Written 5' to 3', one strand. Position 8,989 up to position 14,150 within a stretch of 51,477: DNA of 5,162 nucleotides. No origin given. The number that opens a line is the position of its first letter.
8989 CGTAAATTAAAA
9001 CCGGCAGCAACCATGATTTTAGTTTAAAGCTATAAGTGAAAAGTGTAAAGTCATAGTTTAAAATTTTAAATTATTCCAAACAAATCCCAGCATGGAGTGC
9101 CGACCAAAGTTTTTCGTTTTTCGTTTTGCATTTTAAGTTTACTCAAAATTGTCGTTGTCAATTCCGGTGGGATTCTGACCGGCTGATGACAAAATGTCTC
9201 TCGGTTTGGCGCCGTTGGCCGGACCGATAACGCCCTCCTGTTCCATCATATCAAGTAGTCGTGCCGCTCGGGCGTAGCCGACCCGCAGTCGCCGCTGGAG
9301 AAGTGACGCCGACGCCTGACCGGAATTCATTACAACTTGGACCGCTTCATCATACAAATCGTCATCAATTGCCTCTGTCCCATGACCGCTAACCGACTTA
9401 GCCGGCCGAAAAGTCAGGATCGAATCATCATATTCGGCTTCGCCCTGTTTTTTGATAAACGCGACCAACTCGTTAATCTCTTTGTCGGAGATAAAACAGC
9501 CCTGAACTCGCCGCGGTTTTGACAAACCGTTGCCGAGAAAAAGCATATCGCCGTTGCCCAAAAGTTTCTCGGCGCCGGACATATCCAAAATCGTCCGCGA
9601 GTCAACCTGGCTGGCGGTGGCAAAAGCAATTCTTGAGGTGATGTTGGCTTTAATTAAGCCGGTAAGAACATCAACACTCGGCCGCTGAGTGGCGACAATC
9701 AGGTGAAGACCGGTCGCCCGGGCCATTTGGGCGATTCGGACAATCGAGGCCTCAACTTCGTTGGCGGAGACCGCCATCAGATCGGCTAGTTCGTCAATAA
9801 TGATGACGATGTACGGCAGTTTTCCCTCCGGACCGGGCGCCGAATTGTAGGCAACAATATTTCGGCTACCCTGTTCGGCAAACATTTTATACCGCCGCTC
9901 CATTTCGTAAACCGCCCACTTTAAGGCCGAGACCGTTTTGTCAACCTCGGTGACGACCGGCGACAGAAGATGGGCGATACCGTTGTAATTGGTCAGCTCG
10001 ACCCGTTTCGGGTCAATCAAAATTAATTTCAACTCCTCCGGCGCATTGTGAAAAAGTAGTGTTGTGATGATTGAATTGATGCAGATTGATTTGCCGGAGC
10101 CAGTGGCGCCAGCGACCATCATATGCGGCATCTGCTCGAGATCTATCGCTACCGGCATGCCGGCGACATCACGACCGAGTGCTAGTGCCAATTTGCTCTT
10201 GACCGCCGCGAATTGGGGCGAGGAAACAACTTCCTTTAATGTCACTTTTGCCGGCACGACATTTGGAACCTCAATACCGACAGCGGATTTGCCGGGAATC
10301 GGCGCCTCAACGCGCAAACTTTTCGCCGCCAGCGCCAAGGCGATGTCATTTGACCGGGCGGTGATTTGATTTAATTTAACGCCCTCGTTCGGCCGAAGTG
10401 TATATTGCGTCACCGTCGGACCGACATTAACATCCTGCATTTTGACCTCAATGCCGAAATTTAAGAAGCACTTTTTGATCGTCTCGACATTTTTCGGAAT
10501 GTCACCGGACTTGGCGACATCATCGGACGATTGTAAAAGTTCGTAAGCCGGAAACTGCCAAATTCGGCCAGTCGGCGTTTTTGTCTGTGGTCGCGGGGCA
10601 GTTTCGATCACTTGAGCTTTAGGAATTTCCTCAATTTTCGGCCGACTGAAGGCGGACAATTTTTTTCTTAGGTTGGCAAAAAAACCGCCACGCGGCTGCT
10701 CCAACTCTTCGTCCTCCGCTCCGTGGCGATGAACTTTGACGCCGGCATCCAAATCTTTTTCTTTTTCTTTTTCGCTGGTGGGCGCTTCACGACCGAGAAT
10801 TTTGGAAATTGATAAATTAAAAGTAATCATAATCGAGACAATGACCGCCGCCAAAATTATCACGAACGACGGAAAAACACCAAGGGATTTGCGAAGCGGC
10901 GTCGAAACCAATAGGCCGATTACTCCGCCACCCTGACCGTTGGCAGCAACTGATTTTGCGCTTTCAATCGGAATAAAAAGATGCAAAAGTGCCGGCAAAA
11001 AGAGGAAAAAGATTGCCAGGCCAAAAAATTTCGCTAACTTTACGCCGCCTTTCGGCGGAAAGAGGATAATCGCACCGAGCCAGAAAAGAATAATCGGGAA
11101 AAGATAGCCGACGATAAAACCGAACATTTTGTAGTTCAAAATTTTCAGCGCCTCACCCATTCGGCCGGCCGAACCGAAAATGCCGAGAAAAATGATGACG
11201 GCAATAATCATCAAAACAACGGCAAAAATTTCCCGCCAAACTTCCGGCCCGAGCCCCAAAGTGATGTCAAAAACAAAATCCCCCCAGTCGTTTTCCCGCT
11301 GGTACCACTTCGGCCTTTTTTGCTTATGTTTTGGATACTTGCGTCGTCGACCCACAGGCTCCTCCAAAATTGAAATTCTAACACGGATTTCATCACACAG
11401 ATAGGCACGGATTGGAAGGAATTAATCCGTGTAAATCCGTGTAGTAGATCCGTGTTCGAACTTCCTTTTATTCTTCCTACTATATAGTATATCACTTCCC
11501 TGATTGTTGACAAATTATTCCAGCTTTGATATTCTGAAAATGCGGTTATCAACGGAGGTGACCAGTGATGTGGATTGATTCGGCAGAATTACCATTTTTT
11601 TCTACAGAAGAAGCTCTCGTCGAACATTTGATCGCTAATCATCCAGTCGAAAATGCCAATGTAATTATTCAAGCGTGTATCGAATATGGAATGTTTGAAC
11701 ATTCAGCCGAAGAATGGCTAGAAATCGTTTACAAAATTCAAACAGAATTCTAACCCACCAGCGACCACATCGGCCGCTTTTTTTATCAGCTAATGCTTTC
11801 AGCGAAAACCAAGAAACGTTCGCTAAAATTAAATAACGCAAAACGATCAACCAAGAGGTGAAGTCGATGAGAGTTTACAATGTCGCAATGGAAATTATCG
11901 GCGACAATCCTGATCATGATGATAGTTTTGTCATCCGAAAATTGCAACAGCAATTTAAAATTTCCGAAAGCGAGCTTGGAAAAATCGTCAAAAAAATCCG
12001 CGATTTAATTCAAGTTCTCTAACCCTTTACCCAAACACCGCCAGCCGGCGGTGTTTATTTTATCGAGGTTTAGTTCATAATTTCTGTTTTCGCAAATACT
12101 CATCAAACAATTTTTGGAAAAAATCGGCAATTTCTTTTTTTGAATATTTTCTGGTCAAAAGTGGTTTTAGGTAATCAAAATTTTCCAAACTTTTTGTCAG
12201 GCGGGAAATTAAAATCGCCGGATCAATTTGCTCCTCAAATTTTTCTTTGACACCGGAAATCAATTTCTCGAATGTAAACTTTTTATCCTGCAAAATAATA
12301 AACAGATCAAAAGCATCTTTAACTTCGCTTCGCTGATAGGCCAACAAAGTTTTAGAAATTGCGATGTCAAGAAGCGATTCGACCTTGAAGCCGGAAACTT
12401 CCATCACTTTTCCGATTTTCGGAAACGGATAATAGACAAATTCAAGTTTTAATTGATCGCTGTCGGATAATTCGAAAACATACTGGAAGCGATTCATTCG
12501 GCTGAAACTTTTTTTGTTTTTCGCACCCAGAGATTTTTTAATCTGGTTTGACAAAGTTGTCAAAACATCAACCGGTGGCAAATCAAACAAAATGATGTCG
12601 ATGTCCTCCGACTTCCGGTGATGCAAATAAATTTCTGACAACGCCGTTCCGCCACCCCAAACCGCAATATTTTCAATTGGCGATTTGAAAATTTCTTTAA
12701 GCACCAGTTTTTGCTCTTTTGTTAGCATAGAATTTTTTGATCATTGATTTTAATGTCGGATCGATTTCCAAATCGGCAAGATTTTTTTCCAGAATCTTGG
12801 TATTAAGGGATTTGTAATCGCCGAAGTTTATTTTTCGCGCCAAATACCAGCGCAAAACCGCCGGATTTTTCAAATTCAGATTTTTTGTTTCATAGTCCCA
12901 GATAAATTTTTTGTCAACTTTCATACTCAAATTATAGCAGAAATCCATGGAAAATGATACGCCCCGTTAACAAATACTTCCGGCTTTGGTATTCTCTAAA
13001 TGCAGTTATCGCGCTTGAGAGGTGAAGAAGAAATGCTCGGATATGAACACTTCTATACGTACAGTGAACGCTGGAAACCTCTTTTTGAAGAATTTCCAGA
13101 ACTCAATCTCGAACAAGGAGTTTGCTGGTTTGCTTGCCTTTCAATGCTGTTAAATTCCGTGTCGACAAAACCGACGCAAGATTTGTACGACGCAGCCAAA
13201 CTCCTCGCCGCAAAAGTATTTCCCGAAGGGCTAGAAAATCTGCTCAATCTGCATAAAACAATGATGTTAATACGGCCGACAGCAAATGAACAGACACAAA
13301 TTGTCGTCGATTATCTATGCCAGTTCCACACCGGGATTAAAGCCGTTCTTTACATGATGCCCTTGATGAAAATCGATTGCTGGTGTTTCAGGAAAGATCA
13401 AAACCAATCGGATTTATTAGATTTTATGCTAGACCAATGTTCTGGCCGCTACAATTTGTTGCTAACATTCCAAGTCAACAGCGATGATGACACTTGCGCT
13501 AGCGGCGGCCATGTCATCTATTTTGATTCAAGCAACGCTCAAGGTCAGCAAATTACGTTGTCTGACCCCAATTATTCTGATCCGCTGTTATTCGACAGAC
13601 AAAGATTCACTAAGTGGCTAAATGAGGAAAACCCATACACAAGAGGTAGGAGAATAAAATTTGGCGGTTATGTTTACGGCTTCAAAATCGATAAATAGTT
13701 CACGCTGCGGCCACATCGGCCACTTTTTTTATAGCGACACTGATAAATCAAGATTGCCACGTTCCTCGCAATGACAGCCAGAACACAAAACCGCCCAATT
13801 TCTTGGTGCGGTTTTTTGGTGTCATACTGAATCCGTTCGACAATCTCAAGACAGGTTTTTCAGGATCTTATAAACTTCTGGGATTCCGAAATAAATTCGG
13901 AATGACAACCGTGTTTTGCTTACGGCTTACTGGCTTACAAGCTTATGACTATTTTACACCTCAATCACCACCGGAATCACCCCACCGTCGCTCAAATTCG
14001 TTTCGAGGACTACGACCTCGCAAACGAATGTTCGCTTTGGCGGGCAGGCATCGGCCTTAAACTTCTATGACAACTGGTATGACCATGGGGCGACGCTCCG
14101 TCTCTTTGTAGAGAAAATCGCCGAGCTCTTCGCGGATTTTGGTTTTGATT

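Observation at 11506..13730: Unrelated orphan ORFs framed by homologous promoter/leader and terminator modules, flanking an AbiEii-like pair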

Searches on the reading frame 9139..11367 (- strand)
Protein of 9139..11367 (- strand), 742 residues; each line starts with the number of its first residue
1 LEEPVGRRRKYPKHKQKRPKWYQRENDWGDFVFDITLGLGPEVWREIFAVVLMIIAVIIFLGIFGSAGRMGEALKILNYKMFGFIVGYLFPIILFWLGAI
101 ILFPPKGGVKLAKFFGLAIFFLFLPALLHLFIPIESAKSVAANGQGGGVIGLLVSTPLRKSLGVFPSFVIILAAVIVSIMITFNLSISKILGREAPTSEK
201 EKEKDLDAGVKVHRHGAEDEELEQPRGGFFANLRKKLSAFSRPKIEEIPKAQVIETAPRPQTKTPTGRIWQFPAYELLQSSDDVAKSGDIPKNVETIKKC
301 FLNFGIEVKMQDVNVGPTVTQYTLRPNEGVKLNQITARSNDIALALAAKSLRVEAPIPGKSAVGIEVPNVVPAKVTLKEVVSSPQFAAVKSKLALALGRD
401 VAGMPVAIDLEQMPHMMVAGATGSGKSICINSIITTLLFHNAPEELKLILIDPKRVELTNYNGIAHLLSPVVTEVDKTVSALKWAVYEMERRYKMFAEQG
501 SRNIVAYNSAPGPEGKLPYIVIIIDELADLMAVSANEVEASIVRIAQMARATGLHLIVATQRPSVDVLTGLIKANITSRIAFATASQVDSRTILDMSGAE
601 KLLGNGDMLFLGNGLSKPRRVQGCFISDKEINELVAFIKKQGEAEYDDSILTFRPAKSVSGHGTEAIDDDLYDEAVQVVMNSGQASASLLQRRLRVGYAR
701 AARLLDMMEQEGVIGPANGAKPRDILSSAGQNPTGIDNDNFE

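Call 45: find_encoding_contigs(protein=window:9139-11367:-, flank=6000, max_places=10)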
Protein window:9139-11367:- (742 aa): no gene with exactly this product is on record in the collection.

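Call 98: search_protein_families(library=pfam, proteins=[window:9139-11367:-], max_evalue=0.001)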
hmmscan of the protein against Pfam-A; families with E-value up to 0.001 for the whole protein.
window:9139-11367:- (742 aa): 6 families
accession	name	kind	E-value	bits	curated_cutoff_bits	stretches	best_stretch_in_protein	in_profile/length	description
PF01580.24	FtsK_SpoIIIE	-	6.2e-58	196.3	24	1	377-565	2-221/221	FtsK/SpoIIIE family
PF17854.6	FtsK_alpha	-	8.8e-29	100.1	22.9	1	272-369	1-101/101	FtsK alpha domain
PF09397.16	FtsK_gamma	-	5e-28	97.1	30.6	1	668-726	3-61/63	Ftsk gamma domain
PF13491.11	FtsK_4TM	-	6.2e-10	39.4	23.1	1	67-191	47-167/171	4TM region of DNA translocase FtsK/SpoIIIE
PF01935.23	DUF87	-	4.7e-07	30.6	23.2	1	402-547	10-120/220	Helicase HerA, central domain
PF13401.12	AAA_22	-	8.5e-05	23.3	27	1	415-562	7-124/130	AAA domain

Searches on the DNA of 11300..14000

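Call 12: search_rna_families(source=window, start=11300, end=14000, threshold=evalue, max_evalue=10)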
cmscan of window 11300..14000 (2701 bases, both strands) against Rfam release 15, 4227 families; matches with E-value up to 10: 3.
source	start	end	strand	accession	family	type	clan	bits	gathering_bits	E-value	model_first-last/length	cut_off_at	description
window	13392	13428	+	RF03353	MIR5291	Gene; miRNA;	-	19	54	7.5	1-65/65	no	MIR5291 microRNA precursor family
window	12588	12639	+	RF01150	sR11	Gene; snRNA; snoRNA; CD-box;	-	16.1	39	8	1-57/57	no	Small nucleolar RNA sR11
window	13480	13505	+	RF01122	sR39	Gene; snRNA; snoRNA; CD-box;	-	15.9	50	0.75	1-56/56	no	Small nucleolar RNA sR39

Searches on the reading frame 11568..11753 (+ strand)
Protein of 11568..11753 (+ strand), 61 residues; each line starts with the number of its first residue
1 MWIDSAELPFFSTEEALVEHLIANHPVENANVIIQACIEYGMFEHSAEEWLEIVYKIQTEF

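Call 9: search_protein_families(library=pfam, proteins=[window:11568-11753:+], max_evalue=1)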
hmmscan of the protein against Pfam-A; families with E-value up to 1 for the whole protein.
window:11568-11753:+ (61 aa): 2 families
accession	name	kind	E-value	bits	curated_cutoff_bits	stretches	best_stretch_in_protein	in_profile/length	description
PF05605.18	zf-Di19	-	0.11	13.2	27.5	1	13-38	13-38/54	Drought induced 19 protein (Di19), zinc-binding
PF21816.3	Zap1_zf1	-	0.13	12.5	27.2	1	11-25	12-26/27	Zap1, C2H2 zinc finger 1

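Call 10: search_protein_families(library=padloc, proteins=[window:11568-11753:+], max_evalue=1)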
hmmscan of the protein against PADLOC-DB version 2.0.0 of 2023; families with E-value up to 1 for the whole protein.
window:11568-11753:+ (61 aa): 0 families

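Call 40: find_homologous_proteins(query=window:11568-11750:+, max_evalue=0.01)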
Query window:11568-11750:+ (61 aa): 1 proteins with E <= 0.01 among 1 candidates.
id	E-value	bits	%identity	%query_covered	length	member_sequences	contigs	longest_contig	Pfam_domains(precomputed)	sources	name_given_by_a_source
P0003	2.7e-33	130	100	100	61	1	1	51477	-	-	-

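Call 76: search_protein_families(library=ncbifam, proteins=[window:11568-11753:+], max_evalue=1)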
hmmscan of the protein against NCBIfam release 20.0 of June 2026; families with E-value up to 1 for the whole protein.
window:11568-11753:+ (61 aa): 0 families

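Call 77: search_protein_families(library=phrogs, proteins=[window:11568-11753:+], max_evalue=0.1)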
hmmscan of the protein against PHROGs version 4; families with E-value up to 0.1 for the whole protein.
window:11568-11753:+ (61 aa): 0 families

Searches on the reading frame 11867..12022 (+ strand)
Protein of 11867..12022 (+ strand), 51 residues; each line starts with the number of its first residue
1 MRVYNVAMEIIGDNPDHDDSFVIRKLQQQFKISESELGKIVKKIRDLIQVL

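Call 9: search_protein_families(library=pfam, proteins=[window:11867-12022:+], max_evalue=1)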
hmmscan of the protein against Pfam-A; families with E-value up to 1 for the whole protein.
window:11867-12022:+ (51 aa): 3 families
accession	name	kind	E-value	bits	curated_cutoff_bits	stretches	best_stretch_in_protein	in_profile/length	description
PF05043.19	Mga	-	0.0063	17.5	21.1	1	19-49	29-59/87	Mga helix-turn-helix domain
PF24356.1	WH_PARP12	-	0.17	12.2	27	1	24-43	27-46/70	PARP12 winged helix domain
PF13613.12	HTH_Tnp_4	-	0.21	11.6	27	1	28-48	27-47/53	Helix-turn-helix of DDE superfamily endonuclease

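Call 10: search_protein_families(library=padloc, proteins=[window:11867-12022:+], max_evalue=1)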
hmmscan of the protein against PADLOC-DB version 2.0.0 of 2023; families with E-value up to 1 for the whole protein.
window:11867-12022:+ (51 aa): 1 family
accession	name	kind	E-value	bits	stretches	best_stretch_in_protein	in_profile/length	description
PDLC04515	PDC-M21A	-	0.027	12.2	1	14-46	46-78/205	-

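Call 69: find_encoding_contigs(protein=window:11867-12022:+, flank=6000, max_places=10)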
Protein window:11867-12022:+ (51 aa): 4 contigs read that carry it; 4 places shown.
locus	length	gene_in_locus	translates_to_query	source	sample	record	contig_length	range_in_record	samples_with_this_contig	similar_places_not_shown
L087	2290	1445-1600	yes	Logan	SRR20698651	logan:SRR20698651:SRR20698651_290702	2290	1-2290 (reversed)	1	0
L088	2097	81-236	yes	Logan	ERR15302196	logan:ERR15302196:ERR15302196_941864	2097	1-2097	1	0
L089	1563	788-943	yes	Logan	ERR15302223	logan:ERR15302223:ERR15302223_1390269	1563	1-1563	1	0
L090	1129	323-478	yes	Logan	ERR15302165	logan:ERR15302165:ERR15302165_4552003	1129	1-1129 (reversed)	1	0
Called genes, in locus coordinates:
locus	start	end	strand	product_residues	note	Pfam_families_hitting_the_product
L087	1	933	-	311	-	?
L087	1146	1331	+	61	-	-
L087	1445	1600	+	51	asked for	-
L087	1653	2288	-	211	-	?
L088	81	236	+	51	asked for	-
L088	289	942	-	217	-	PF08843:AbiEii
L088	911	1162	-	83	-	-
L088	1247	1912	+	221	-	-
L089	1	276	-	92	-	?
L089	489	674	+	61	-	-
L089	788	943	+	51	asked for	-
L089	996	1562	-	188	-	?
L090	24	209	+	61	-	-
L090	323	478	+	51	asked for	-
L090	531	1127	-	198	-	?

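Call 76: search_protein_families(library=ncbifam, proteins=[window:11867-12022:+], max_evalue=1)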
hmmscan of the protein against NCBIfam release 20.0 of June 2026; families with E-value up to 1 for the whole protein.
window:11867-12022:+ (51 aa): 1 family
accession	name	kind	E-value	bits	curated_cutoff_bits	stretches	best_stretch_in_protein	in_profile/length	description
NF041175.1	RNAseHI_Thmprot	equivalog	0.11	12.3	140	1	17-49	75-107/143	ribonuclease HI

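Call 77: search_protein_families(library=phrogs, proteins=[window:11867-12022:+], max_evalue=0.1)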
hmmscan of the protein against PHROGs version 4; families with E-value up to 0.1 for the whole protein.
window:11867-12022:+ (51 aa): 0 families

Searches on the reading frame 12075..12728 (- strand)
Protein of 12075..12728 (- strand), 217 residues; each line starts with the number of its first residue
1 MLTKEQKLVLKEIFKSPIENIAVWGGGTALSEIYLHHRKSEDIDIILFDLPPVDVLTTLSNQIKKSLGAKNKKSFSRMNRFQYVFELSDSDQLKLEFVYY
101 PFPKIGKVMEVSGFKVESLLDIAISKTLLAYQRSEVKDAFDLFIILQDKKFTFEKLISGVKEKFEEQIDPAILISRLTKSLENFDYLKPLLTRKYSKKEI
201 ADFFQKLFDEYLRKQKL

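Call 9: search_protein_families(library=pfam, proteins=[window:12075-12728:-], max_evalue=1)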
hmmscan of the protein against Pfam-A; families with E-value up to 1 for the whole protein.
window:12075-12728:- (217 aa): 1 family
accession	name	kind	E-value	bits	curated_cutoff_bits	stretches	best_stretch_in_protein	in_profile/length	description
PF08843.17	AbiEii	-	1.3e-13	51.9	22.5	1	10-206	3-222/238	Nucleotidyl transferase AbiEii toxin, Type IV TA system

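Call 10: search_protein_families(library=padloc, proteins=[window:12075-12728:-], max_evalue=1)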
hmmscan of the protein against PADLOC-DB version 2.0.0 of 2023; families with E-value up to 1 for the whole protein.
window:12075-12728:- (217 aa): 14 families
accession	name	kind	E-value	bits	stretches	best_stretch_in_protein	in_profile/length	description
PDLC02294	AbiEii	-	1.4e-11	42.7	2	10-94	32-122/260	AbiEii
PDLC02307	AbiEii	-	2.8e-11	41.6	1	4-169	6-168/219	AbiEii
PDLC02292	AbiEii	-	1.5e-10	39.4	2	8-87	36-113/283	AbiEii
PDLC02304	AbiEii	-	1.2e-09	36.5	2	9-45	30-67/260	AbiEii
PDLC02328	AbiEii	-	2.3e-08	32.2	1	20-188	13-180/203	AbiEii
PDLC02323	AbiEii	-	6.9e-07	27.1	1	6-50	25-68/248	AbiEii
PDLC02289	AbiEii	-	1.6e-05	22.5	1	9-67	41-91/309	AbiEii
PDLC02303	AbiEii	-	5.5e-05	20.7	1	22-79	41-94/249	AbiEii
PDLC02302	AbiEii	-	0.00012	19.5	1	9-86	35-108/313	AbiEii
PDLC02288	AbiEii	-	0.00014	18.9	2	133-186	191-242/294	AbiEii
PDLC02313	AbiEii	-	0.00045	17.8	1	6-69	28-90/254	AbiEii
PDLC02298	AbiEii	-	0.00057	17.4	1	19-182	25-188/220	AbiEii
PDLC02296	AbiEii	-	0.0031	14.7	1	17-72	41-96/282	AbiEii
PDLC02322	AbiEii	-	0.018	12.5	1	9-47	39-76/324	AbiEii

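Call 44: find_encoding_contigs(protein=window:12075-12728:-, flank=6000, max_places=10)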
Protein window:12075-12728:- (217 aa): 1 contig read that carries it; 1 place shown.
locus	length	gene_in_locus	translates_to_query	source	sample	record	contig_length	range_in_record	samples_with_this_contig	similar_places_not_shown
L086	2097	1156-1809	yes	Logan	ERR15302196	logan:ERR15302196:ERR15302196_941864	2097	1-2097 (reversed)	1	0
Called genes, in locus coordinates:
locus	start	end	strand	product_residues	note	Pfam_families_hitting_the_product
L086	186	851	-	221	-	-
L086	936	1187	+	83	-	-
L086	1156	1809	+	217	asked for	PF08843:AbiEii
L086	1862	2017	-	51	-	-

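Call 76: search_protein_families(library=ncbifam, proteins=[window:12075-12728:-], max_evalue=1)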
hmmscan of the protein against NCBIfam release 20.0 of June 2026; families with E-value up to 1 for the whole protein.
window:12075-12728:- (217 aa): 0 families

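Call 77: search_protein_families(library=phrogs, proteins=[window:12075-12728:-], max_evalue=0.1)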
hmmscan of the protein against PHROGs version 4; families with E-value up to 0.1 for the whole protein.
window:12075-12728:- (217 aa): 0 families

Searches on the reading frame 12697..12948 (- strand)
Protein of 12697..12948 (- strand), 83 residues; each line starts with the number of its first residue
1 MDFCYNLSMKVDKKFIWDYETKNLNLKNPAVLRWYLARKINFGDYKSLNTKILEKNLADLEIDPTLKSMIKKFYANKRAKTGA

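Call 9: search_protein_families(library=pfam, proteins=[window:12697-12948:-], max_evalue=1)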
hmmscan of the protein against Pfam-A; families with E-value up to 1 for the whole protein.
window:12697-12948:- (83 aa): 1 family
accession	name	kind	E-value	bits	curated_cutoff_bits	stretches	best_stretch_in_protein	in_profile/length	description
PF05314.16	Baculo_ODV-E27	-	0.0043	16.5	25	1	11-75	19-84/295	Baculovirus occlusion-derived virus envelope protein EC27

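Call 10: search_protein_families(library=padloc, proteins=[window:12697-12948:-], max_evalue=1)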
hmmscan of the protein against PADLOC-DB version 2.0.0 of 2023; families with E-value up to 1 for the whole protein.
window:12697-12948:- (83 aa): 0 families

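Call 76: search_protein_families(library=ncbifam, proteins=[window:12697-12924:-], max_evalue=1)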
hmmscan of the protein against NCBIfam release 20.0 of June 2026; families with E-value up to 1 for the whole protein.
window:12697-12924:- (75 aa): 0 families

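Call 77: search_protein_families(library=phrogs, proteins=[window:12697-12924:-], max_evalue=0.1)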
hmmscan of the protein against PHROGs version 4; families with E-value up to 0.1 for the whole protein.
window:12697-12924:- (75 aa): 0 families
